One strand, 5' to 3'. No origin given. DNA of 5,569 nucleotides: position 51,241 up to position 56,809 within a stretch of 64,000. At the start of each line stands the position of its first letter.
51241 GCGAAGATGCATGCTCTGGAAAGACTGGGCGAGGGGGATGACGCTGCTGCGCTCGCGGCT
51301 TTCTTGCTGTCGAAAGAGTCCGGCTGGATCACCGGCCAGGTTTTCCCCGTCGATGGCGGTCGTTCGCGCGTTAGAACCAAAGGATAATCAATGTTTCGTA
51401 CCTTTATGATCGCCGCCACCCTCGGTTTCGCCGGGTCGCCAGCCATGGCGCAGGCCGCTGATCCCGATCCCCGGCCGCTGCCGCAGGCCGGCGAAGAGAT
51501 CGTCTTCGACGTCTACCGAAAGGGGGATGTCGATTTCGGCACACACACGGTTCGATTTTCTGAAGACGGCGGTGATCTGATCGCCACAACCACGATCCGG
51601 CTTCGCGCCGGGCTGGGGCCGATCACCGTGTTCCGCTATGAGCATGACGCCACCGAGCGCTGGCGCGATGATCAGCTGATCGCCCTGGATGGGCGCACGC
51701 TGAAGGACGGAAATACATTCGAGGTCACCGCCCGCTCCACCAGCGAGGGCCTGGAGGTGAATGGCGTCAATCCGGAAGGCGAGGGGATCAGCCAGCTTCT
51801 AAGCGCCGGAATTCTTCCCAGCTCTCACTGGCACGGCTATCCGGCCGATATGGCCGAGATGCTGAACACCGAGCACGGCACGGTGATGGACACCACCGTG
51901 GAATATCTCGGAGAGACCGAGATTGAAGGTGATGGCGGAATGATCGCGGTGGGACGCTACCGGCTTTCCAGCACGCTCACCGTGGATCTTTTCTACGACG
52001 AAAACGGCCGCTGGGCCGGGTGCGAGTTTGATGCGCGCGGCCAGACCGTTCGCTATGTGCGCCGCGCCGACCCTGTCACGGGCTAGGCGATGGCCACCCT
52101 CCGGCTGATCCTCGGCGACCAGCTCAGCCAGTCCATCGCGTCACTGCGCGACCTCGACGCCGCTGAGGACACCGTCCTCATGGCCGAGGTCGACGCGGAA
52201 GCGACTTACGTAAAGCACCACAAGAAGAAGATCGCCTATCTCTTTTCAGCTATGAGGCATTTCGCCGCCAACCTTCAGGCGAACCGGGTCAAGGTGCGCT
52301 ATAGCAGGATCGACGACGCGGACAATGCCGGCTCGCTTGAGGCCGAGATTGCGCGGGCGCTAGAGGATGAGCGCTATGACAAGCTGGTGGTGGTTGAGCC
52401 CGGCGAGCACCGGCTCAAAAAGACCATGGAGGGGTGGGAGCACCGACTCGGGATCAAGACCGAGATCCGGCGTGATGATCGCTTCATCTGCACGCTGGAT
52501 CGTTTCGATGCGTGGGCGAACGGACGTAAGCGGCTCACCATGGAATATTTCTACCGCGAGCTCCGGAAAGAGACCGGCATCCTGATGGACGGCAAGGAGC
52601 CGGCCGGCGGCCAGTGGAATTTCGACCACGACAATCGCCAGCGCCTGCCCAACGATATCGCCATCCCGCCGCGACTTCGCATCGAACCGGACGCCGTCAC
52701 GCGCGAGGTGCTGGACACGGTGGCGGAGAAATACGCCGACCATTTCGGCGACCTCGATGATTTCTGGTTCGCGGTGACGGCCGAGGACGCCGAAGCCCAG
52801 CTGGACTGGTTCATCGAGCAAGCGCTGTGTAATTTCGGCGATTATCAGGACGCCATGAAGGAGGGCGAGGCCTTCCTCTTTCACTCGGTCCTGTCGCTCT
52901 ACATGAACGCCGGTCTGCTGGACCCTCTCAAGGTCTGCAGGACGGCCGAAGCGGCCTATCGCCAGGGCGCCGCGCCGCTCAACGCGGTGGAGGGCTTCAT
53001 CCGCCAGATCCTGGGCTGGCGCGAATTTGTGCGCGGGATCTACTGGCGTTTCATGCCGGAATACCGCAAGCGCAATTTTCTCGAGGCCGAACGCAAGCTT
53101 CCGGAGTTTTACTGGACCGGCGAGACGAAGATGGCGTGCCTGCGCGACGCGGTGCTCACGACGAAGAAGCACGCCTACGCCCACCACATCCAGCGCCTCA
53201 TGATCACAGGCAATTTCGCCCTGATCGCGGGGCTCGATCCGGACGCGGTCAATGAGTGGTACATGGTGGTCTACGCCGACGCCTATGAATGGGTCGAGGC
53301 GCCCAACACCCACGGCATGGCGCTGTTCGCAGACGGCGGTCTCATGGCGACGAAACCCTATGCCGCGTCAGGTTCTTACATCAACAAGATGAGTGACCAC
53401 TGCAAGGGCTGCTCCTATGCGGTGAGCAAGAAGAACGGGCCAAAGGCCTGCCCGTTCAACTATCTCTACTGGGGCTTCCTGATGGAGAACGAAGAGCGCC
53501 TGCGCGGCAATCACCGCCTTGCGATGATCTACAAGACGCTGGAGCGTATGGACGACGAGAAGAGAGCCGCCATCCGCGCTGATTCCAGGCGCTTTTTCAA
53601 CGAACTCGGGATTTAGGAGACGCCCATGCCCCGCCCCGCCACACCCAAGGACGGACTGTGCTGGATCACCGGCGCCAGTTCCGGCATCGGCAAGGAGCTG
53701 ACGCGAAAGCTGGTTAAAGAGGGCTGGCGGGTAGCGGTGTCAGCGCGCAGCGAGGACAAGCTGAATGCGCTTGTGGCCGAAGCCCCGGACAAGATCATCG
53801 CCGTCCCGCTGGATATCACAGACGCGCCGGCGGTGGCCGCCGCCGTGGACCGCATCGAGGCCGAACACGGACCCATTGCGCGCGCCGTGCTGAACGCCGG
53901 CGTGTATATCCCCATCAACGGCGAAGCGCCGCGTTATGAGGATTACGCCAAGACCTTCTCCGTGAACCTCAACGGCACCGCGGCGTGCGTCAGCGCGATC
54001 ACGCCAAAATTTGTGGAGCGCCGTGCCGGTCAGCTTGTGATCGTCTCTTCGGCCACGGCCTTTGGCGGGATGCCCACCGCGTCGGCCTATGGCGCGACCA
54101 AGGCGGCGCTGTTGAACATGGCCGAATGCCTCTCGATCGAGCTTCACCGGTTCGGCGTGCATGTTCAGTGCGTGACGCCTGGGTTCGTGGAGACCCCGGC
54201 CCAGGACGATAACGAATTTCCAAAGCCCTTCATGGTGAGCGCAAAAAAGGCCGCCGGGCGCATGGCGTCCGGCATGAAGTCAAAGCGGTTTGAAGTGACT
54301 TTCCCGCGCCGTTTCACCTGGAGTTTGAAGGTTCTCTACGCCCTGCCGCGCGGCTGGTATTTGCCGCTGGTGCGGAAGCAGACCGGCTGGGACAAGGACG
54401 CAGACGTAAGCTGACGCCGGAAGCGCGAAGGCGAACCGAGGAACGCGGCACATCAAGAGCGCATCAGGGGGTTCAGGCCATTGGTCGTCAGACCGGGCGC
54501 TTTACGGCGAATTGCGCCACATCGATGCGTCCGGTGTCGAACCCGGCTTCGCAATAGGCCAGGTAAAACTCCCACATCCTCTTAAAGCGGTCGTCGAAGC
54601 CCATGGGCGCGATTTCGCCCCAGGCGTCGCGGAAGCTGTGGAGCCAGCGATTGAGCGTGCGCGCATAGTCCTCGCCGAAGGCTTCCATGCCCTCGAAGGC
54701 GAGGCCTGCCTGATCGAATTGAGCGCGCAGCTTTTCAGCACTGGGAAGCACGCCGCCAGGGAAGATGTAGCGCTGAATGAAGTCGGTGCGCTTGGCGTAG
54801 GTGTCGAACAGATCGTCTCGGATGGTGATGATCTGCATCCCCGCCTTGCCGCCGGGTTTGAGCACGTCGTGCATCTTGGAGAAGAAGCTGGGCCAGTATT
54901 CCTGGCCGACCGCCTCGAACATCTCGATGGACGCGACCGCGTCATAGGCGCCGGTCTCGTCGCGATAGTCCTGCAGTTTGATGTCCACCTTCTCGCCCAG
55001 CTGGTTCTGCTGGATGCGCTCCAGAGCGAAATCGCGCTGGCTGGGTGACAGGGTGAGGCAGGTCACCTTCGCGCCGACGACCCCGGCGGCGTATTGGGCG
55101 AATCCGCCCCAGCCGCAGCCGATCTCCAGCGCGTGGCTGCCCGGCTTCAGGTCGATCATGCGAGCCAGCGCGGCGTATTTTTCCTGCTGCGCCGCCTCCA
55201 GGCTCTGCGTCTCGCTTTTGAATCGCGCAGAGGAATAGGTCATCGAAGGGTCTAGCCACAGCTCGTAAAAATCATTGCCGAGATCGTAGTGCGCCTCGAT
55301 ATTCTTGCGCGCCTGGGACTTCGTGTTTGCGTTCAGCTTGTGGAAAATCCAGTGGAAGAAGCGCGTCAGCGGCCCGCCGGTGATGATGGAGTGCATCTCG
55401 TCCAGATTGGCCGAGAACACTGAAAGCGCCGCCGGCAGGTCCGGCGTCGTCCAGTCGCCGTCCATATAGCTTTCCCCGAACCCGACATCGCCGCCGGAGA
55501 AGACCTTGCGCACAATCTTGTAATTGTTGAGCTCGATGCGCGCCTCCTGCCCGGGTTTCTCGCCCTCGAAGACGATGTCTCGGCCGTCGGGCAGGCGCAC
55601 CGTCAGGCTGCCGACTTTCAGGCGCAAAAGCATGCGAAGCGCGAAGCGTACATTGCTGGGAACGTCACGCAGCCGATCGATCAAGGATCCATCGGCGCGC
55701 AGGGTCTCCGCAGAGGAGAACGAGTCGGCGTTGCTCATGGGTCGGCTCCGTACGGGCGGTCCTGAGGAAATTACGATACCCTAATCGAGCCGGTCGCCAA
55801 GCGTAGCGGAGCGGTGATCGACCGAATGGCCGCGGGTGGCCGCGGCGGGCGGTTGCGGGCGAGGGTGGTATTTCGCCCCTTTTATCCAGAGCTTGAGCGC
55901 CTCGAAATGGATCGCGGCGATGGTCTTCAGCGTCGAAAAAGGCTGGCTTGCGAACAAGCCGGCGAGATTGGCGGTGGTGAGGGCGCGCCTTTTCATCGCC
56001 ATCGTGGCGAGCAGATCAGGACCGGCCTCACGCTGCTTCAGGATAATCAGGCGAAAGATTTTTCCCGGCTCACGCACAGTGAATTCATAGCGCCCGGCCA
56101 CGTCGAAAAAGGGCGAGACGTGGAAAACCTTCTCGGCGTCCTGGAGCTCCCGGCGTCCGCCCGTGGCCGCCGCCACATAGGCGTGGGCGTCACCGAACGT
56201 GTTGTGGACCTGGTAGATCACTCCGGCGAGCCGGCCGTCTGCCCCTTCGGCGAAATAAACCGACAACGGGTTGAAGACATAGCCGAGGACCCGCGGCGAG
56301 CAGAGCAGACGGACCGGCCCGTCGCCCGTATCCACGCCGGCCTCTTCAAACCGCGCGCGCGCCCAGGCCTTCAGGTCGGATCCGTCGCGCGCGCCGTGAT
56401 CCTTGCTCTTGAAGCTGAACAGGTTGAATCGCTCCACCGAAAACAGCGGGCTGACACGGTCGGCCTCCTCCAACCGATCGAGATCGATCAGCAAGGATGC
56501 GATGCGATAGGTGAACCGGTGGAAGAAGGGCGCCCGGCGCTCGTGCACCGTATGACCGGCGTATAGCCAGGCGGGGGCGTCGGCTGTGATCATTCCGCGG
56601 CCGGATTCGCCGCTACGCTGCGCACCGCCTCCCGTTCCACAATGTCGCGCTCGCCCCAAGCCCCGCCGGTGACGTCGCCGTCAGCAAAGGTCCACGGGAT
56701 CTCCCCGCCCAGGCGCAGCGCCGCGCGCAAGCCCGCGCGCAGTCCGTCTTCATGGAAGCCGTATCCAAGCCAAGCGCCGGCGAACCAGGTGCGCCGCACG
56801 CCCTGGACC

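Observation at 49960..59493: Two convergent operons each carry an exact TGATCC-N16-CGTA (ChrR/sigmaE-type ECF) promoter motif, but no sigma factor gene is present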

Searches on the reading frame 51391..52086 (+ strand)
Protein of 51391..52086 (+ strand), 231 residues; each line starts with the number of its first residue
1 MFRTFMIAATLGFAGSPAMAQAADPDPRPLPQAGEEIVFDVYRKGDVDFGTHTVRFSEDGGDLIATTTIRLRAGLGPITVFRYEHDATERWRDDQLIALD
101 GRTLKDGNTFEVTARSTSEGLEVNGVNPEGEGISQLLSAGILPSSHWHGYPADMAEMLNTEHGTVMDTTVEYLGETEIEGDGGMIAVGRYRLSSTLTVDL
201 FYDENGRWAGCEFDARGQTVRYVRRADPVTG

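Call 6: search_protein_families(library=pfam, proteins=[window:51391-52086:+])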
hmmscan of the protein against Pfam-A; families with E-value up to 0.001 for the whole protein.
window:51391-52086:+ (231 aa): 1 family
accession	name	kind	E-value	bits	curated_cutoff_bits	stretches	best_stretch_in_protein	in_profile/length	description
PF19630.5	DUF6134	-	9.6e-46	156.6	27.9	1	39-225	1-184/184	Domain of unknown function (DUF6134)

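Call 10: search_protein_families(library=ncbifam, proteins=[window:51391-52086:+], max_evalue=0.01)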
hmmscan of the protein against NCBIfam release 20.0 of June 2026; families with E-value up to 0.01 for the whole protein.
window:51391-52086:+ (231 aa): 0 families

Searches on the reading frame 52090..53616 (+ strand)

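Call 6: search_protein_families(library=pfam, proteins=[window:52090-53616:+])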
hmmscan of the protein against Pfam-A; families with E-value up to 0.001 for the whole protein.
window:52090-53616:+ (508 aa): 1 family
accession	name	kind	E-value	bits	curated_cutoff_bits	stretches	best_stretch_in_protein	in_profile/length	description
PF04244.19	DPRP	-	4.6e-84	282.1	22.1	1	5-227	1-224/224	Deoxyribodipyrimidine photo-lyase-related protein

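Call 10: search_protein_families(library=ncbifam, proteins=[window:52090-53616:+], max_evalue=0.01)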
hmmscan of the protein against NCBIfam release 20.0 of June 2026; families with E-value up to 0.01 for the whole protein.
window:52090-53616:+ (508 aa): 0 families

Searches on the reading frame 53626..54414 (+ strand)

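Call 6: search_protein_families(library=pfam, proteins=[window:53626-54414:+])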
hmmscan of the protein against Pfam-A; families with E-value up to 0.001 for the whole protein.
window:53626-54414:+ (262 aa): 5 families
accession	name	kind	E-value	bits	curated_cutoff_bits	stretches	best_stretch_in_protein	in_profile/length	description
PF00106.31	adh_short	-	3.2e-44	151.2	26.6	1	14-195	5-189/195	short chain dehydrogenase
PF13561.12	adh_short_C2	-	6.7e-34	117.9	27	1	16-198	1-186/236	Enoyl-(Acyl carrier protein) reductase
PF08659.16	KR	-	3.1e-13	50.5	22.6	1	11-167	2-161/180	KR domain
PF01370.27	Epimerase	-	2e-06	27.8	20.9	1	14-164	3-151/240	NAD dependent epimerase/dehydratase family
PF13460.12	NAD_binding_10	-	5.8e-06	26.7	27.2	1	16-78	1-62/184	NAD(P)H-binding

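Call 10: search_protein_families(library=ncbifam, proteins=[window:53626-54414:+], max_evalue=0.01)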
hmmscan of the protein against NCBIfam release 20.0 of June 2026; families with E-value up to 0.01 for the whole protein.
window:53626-54414:+ (262 aa): 221 families (the best 25 are shown)
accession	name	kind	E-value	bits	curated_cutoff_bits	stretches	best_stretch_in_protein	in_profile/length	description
NF005437.0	PRK07024.1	equivalog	4e-44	151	266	1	12-253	7-251/259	SDR family oxidoreductase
NF004765.0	PRK06101.1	equivalog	4.2e-43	147.2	406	1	13-251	5-237/241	SDR family oxidoreductase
NF004824.0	PRK06180.1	subfamily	1e-40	139.7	298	1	12-188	7-183/279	oxidoreductase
NF006099.0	PRK08251.1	equivalog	2.1e-36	125.4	253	1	13-240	8-241/250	SDR family oxidoreductase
NF004526.0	PRK05872.1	subfamily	5.2e-35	121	276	1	12-228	13-244/297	short-chain dehydrogenase/reductase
NF006123.0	PRK08267.1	equivalog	9.5e-35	120.1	261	1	13-205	6-192/261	SDR family oxidoreductase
NF004825.0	PRK06181.1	equivalog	3.2e-34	118.4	215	1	13-193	10-193/268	SDR family oxidoreductase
NF006114.0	PRK08263.1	subfamily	3.3e-34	118.4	290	1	13-190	7-184/280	short chain dehydrogenase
NF005559.1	PRK07231.1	subfamily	1.1e-32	113.5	215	1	14-194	9-192/249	glucose 1-dehydrogenase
TIGR04316.1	dhbA_paeA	equivalog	1.2e-32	113.5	300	1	13-194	2-186/250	2,3-dihydro-2,3-dihydroxybenzoate dehydrogenase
NF009466.0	PRK12826.1-2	subfamily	1.4e-32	113.1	222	1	14-196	8-195/248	3-oxoacyl-ACP reductase FabG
NF005881.0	PRK07832.1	equivalog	1.8e-32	112.7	296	1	9-192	9-197/287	SDR family oxidoreductase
NF005495.0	PRK07109.1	subfamily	2e-32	112.8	264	1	11-193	10-197/334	SDR family oxidoreductase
NF006074.0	PRK08220.1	equivalog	3.7e-32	111.9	312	1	11-194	10-186/251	2,3-dihydro-2,3-dihydroxybenzoate dehydrogenase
NF005067.0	PRK06484.1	equivalog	5.7e-32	110.9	713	1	3-193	267-456/524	short chain dehydrogenase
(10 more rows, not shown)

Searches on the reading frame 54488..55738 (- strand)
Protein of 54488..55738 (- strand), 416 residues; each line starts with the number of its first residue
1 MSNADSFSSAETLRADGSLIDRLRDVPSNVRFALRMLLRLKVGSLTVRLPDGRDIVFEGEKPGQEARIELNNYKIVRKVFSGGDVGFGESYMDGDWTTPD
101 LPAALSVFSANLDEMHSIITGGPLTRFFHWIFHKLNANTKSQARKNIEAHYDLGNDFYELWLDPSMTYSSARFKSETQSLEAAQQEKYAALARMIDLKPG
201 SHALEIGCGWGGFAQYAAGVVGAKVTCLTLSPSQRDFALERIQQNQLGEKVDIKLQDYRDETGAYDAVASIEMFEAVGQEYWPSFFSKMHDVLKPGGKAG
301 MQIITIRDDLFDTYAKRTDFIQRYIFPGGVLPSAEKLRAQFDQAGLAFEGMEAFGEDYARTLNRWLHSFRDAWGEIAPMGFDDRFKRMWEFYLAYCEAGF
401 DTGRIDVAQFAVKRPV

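Call 6: search_protein_families(library=pfam, proteins=[window:54488-55738:-])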
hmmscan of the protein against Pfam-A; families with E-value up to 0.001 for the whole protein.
window:54488-55738:- (416 aa): 7 families
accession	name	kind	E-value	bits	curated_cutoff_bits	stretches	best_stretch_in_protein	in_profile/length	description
PF02353.26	CMAS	-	4.4e-83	279.2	27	1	140-410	3-273/273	Mycolic acid cyclopropane synthetase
PF13649.12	Methyltransf_25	-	3.6e-14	53.7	27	1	204-297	2-97/97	Methyltransferase domain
PF08241.18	Methyltransf_11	-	2.1e-13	51.2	21.2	1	204-298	1-92/95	Methyltransferase domain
PF08242.18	Methyltransf_12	-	6.7e-13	49.6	30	1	204-298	1-97/98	Methyltransferase domain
PF13489.12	Methyltransf_23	-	1.2e-10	41.8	27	1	189-347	11-160/164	Methyltransferase domain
PF01728.25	FtsJ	-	0.00015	22.2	24.1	1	189-260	10-82/181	FtsJ-like methyltransferase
PF13847.12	Methyltransf_31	-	0.00025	21.2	27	1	198-310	2-118/145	Methyltransferase domain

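Call 10: search_protein_families(library=ncbifam, proteins=[window:54488-55738:-], max_evalue=0.01)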
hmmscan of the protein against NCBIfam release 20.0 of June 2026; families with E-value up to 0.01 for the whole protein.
window:54488-55738:- (416 aa): 14 families
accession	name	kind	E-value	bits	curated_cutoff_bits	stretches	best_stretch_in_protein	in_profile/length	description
NF008686.0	PRK11705.1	equivalog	2.5e-81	273.7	400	1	53-410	27-368/383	cyclopropane fatty acyl phospholipid synthase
NF053839.1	CPFASynBruc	equivalog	4.2e-78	263.1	600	1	40-411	13-381/410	cyclopropane fatty acid synthase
NF040703.1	cyclopro_CfaB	exception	1.3e-66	225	650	1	136-415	96-377/393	C17 cyclopropane fatty acid synthase CfaB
NF040660.1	mycolic_MTase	equivalog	4.9e-45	154.3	390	1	145-413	6-282/283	cyclopropane mycolic acid synthase family methyltransferase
NF043040.1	corrin_prot_MT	hypoth_equivalog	3.3e-09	36.5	180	1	188-298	31-144/216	corrinoid protein-associated methyltransferase CpaM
NF041943.1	GPPMT_Stmyces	equivalog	1.1e-08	35.3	400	1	149-298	30-176/272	geranyl diphosphate 2-C-methyltransferase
NF041675.1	sarc_dimgly_tmase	equivalog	7.8e-07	29.3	550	1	188-298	55-166/278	sarcosine/dimethylglycine N-methyltransferase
NF045825.1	FAmtase_mtf2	equivalog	4.4e-06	26.1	400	1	186-298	46-155/248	fatty-acid O-methyltransferase Mtf2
NF045823.1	PthPhpthDimycoMt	equivalog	1e-05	24.8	300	1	184-298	52-163/256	phthiotriol/phenolphthiotriol dimycocerosates methyltransferase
TIGR01983.1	UbiG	equivalog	1.1e-05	24.9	102.95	1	192-300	49-150/228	bifunctional 2-polyprenyl-6-hydroxyphenol methylase/3-demethylubiquinol 3-O-methyltransferase UbiG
TIGR02021.1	BchM-ChlM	equivalog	0.0001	21.8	158.9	1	188-273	41-127/218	magnesium protoporphyrin IX methyltransferase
NF041537.1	ArsM_AhpD_UU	exception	0.00091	18.1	510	1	197-337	74-214/345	arsenite methyltransferase/AhpD domain selenoprotein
NF001453.0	PRK00312.1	equivalog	0.0011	18.6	188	1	186-273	67-155/217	protein-L-isoaspartate(D-aspartate) O-methyltransferase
NF049952.1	23rRNACMtaseTlyA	equivalog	0.0038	16.7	250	1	195-259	74-135/236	23S rRNA (cytidine-2'-O)-methyltransferase TlyA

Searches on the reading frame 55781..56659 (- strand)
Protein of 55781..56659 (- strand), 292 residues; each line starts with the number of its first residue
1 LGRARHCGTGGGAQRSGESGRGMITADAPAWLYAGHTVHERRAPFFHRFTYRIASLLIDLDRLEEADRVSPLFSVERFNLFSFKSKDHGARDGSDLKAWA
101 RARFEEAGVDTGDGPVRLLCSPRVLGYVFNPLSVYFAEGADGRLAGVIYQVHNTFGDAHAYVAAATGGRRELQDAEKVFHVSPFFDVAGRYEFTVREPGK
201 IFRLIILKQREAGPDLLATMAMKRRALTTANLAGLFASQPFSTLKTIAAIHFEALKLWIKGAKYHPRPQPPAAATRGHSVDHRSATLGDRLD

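Call 6: search_protein_families(library=pfam, proteins=[window:55781-56659:-])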
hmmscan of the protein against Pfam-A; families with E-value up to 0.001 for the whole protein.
window:55781-56659:- (292 aa): 1 family
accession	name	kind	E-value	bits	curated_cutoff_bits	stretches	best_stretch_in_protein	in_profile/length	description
PF07103.16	DUF1365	-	2.5e-75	253.6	25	1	32-270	1-235/235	Protein of unknown function (DUF1365)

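Call 10: search_protein_families(library=ncbifam, proteins=[window:55781-56659:-], max_evalue=0.01)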
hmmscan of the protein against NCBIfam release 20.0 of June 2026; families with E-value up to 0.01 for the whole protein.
window:55781-56659:- (292 aa): 0 families
